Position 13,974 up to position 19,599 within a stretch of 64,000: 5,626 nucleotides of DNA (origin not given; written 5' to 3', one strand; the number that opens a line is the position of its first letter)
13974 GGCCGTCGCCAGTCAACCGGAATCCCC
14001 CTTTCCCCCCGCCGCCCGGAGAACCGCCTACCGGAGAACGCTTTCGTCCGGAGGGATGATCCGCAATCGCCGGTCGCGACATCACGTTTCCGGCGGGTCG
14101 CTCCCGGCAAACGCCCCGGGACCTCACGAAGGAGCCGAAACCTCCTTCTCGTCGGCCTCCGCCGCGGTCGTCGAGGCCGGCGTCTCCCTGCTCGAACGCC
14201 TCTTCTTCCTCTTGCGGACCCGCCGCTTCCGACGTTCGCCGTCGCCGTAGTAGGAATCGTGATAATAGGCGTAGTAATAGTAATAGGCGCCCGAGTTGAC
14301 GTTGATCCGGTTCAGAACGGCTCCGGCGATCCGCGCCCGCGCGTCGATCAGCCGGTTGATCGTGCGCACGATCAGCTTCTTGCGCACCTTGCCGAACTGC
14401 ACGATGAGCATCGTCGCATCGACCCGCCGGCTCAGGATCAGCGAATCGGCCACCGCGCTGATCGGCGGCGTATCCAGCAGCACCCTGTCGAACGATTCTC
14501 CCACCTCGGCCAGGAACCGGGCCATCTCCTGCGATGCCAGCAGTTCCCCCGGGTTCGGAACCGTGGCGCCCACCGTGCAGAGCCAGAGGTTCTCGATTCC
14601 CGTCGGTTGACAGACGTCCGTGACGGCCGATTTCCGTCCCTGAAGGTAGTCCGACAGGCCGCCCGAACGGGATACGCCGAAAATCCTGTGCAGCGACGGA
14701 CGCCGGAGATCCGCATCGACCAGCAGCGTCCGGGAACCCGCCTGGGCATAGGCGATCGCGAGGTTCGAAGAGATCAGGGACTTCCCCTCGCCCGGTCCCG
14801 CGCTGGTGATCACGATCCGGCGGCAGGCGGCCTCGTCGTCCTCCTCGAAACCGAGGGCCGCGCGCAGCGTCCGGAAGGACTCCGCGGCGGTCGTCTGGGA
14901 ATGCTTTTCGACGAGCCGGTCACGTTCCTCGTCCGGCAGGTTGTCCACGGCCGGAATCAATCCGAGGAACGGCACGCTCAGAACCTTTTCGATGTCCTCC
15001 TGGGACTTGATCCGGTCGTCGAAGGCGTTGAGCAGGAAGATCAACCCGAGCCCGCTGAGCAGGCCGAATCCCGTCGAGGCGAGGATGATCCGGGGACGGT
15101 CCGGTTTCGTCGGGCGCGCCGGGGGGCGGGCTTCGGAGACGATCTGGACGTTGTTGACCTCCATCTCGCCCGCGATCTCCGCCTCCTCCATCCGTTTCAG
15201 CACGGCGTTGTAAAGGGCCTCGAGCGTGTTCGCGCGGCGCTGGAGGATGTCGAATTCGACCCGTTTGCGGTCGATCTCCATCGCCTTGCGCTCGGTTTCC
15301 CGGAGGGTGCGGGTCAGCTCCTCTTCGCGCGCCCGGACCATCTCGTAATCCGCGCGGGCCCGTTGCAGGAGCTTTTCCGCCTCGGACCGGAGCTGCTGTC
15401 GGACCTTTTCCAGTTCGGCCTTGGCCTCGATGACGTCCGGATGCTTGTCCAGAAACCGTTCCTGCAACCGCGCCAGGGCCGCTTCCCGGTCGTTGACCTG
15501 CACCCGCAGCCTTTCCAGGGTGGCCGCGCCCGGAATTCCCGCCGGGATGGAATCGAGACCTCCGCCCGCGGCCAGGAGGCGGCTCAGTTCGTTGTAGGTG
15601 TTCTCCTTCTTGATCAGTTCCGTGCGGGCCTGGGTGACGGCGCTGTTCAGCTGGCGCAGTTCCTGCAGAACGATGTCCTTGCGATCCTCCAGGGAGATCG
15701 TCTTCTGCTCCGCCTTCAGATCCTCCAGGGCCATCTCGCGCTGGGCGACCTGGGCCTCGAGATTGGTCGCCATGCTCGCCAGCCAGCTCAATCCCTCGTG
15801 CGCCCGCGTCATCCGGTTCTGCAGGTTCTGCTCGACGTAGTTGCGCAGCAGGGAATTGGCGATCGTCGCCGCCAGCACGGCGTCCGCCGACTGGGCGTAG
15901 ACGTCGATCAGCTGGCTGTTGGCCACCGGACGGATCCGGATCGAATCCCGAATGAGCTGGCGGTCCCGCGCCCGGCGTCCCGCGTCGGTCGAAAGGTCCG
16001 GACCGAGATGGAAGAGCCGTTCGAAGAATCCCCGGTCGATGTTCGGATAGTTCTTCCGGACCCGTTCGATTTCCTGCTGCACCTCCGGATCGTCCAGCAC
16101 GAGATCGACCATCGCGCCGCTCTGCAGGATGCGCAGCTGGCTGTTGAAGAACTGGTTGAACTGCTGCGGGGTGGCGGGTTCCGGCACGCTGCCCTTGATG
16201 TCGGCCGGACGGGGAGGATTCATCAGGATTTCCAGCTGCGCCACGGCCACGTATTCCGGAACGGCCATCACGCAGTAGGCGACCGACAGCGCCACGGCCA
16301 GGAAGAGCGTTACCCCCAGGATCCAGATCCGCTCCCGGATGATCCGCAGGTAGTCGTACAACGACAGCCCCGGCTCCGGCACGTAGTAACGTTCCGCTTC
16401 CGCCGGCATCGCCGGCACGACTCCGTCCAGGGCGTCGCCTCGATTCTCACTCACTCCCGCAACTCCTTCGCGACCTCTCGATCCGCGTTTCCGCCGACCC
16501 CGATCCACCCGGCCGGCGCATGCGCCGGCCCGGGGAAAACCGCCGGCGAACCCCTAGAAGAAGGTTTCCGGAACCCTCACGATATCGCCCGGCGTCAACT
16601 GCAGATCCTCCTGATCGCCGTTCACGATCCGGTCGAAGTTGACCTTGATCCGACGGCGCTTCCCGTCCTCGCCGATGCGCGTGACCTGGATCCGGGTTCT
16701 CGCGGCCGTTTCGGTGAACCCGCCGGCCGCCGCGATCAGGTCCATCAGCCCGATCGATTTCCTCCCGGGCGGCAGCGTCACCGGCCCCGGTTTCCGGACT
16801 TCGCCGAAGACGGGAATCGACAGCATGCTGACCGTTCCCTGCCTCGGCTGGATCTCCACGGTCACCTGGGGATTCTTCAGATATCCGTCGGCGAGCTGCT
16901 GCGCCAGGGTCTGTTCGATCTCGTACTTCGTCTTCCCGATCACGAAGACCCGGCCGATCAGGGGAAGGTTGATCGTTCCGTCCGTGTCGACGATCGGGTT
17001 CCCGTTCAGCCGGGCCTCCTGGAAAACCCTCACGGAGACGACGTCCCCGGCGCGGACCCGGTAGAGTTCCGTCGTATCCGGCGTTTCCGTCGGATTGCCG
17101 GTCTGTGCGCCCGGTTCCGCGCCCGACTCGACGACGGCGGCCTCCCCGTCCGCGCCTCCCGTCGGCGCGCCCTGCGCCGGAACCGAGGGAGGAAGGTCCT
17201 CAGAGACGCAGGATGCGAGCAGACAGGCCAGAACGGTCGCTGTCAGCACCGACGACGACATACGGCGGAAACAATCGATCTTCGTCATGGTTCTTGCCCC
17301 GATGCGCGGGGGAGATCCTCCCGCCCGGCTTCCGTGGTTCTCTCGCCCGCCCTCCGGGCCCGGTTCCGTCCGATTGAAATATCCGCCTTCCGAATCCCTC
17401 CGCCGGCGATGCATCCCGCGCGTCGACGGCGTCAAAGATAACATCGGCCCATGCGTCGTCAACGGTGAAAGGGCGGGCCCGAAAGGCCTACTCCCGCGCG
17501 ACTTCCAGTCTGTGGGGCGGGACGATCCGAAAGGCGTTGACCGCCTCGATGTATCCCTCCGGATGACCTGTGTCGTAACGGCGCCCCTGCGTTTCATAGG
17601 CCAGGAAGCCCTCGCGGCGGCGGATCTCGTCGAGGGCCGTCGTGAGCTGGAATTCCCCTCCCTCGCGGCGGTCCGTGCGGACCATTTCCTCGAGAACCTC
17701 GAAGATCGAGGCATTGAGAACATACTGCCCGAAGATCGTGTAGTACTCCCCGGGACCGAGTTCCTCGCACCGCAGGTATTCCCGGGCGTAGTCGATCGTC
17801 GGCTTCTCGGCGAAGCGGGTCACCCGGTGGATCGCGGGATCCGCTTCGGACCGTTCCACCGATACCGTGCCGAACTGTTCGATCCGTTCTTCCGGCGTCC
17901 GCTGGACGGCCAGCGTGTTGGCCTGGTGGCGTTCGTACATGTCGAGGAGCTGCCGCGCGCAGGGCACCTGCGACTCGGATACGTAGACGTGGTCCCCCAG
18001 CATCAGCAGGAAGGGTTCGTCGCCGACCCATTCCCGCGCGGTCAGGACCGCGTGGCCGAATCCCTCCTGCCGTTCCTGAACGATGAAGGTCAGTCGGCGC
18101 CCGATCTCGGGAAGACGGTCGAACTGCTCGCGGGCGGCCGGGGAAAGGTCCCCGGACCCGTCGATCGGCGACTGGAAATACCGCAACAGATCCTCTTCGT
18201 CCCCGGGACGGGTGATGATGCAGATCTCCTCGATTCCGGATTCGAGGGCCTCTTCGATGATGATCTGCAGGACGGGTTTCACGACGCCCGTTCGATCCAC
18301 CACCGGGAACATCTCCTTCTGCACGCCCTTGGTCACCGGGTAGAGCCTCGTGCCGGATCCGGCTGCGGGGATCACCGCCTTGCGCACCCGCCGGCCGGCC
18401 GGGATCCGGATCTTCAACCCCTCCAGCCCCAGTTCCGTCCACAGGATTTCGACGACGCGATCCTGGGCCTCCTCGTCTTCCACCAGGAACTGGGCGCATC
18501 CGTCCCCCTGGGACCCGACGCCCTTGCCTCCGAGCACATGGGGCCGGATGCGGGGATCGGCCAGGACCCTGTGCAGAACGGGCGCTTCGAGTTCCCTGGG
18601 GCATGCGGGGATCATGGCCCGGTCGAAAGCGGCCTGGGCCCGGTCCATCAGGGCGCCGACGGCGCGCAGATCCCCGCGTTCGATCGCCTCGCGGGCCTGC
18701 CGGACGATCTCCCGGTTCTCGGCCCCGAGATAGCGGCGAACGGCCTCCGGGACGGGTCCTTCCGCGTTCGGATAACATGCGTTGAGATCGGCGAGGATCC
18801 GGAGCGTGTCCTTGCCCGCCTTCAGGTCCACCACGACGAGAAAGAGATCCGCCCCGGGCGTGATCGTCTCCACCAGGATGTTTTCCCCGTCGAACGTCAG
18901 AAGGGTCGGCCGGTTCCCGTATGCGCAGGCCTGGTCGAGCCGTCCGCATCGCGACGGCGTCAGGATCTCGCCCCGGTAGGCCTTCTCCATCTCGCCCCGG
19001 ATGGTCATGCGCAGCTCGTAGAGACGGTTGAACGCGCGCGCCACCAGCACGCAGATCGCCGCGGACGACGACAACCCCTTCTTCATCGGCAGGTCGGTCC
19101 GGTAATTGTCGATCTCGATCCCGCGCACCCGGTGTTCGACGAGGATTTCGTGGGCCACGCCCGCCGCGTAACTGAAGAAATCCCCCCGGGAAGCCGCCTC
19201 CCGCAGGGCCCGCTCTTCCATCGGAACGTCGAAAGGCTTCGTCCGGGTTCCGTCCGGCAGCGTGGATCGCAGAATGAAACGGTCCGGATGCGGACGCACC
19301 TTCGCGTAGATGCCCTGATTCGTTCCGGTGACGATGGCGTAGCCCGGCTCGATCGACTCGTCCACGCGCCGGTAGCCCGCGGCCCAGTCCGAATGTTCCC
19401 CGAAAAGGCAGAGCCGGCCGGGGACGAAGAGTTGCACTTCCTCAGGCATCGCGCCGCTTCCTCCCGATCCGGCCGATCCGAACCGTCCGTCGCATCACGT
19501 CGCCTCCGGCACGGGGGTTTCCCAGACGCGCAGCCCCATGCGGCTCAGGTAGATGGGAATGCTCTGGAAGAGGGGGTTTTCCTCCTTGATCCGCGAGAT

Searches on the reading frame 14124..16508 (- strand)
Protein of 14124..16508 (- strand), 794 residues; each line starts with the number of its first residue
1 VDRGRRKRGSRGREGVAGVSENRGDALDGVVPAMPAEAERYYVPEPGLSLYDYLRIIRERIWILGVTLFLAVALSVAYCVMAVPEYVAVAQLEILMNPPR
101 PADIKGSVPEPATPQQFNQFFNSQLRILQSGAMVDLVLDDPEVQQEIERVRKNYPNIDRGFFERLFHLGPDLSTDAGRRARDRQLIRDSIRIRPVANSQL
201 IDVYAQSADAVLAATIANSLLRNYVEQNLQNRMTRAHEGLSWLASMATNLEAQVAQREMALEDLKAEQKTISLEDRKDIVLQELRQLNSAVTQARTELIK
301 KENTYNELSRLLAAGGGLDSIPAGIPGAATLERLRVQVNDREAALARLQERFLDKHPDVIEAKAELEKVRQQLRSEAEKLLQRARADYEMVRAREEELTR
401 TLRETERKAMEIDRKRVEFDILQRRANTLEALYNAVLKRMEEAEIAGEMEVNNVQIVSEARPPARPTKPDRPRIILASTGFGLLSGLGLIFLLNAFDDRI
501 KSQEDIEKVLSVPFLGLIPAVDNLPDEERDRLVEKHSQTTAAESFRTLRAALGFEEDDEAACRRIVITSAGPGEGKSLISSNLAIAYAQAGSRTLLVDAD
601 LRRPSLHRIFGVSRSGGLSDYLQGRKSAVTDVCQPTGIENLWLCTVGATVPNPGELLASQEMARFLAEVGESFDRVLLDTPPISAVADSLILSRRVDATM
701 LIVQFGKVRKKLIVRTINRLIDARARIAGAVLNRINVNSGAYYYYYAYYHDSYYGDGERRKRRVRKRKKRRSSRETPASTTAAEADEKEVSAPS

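Call 28: search_protein_families(library=pfam, proteins=[window:14124-16508:-], max_evalue=0.001)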
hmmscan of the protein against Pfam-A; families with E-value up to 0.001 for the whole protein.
window:14124-16508:- (794 aa): 6 families
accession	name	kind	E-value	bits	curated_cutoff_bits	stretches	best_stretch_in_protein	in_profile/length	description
PF13807.11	GNVR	-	7.9e-11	42.2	27.7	1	422-493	9-80/82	G-rich domain on putative tyrosine kinase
PF01656.29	CbiA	-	2.8e-10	40.7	25.4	1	565-738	1-86/125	CobQ/CobB/MinD/ParA nucleotide binding domain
PF10609.15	ParA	-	5e-09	36.4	27.1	1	564-733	5-173/246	NUBPL iron-transfer P-loop NTPase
PF02706.20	Wzz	-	4.7e-06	27.3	25.5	1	48-139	3-89/91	Chain length determinant protein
PF13614.12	AAA_31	-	9.6e-06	26.1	27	1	563-687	2-132/177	AAA domain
PF09140.17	MipZ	-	0.0004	20.2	20.7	0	564-681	2-108/262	ATPase MipZ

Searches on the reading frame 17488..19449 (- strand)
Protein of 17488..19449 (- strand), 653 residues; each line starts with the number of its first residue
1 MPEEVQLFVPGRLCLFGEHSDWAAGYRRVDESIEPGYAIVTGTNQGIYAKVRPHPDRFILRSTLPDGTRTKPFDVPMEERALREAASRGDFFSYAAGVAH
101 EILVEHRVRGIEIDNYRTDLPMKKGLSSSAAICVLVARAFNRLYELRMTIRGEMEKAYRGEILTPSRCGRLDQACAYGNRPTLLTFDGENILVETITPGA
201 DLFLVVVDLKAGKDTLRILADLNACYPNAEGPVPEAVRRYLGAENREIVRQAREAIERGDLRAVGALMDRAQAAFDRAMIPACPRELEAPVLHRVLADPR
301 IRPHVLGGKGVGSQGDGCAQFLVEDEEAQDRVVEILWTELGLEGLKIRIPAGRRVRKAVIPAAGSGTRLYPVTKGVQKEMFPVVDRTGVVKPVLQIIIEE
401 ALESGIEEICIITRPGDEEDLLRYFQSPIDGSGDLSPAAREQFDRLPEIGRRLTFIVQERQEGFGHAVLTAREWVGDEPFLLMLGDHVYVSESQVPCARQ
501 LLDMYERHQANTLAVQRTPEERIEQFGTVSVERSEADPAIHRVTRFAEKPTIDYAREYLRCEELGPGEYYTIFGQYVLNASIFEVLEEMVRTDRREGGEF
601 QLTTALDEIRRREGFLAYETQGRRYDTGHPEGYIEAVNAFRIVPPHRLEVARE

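Call 28: search_protein_families(library=pfam, proteins=[window:17488-19449:-], max_evalue=0.001)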
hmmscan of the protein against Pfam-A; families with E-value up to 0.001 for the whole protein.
window:17488-19449:- (653 aa): 3 families
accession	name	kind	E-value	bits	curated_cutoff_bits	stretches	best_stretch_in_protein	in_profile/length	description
PF00483.29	NTP_transferase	-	2.1e-28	100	21.2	1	357-638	1-240/245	Nucleotidyl transferase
PF00288.32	GHMP_kinases_N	-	1.2e-09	38.7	22.3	1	95-178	3-86/87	GHMP kinases N terminal domain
PF12804.13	NTP_transf_3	-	1e-06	29.4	27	1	358-524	1-129/160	MobA-like NTP transferase domain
